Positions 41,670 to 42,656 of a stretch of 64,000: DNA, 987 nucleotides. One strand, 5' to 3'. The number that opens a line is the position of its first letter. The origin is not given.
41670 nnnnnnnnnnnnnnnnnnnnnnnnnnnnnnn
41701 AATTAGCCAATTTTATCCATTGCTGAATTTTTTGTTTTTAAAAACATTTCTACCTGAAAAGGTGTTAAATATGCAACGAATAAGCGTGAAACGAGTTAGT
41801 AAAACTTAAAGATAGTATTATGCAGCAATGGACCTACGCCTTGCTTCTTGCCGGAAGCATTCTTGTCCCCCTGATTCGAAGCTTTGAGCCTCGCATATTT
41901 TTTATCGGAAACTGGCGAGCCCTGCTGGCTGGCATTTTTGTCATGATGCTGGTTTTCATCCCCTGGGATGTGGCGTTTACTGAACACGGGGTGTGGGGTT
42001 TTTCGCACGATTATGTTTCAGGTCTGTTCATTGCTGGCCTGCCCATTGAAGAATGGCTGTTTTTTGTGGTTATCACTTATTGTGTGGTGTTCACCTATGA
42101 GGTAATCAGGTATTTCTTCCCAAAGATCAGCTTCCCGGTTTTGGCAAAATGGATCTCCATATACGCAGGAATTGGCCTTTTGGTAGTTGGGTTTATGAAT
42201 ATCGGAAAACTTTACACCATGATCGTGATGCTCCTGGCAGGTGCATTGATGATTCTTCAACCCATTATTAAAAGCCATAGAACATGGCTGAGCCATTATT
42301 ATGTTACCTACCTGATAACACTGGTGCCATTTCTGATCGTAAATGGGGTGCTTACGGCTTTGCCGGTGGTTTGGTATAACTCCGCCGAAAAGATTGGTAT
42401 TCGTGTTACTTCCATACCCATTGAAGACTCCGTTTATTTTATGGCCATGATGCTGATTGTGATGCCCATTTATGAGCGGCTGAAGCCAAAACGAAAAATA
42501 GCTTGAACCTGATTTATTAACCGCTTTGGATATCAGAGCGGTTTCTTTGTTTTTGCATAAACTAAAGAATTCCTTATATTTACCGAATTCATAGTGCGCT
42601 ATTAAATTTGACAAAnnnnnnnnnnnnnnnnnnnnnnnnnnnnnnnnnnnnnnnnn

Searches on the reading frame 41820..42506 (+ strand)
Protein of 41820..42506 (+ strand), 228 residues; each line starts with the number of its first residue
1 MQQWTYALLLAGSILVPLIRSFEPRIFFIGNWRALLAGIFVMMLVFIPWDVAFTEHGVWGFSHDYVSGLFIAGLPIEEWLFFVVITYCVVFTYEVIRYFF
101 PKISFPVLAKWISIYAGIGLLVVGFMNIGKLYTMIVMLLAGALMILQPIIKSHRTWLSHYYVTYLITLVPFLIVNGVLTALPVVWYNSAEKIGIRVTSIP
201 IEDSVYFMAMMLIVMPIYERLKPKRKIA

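Call 3: search_protein_families(library=pfam, proteins=[window:41820-42506:+], max_evalue=1)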
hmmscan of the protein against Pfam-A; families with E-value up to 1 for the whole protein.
window:41820-42506:+ (228 aa): 1 family
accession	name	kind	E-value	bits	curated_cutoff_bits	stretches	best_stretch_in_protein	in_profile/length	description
PF18916.5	Lycopene_cyc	-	4.9e-34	117.2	27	2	130-220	2-91/92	Lycopene cyclase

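Call 4: search_protein_families(library=ncbifam, proteins=[window:41820-42506:+], max_evalue=1)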
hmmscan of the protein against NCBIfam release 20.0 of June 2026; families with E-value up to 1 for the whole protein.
window:41820-42506:+ (228 aa): 1 family
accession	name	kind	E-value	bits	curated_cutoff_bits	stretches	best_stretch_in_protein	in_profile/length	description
TIGR03462.1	CarR_dom_SF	subfamily_domain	2.5e-31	108.1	39.4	2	4-93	1-89/89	lycopene cyclase domain-containing protein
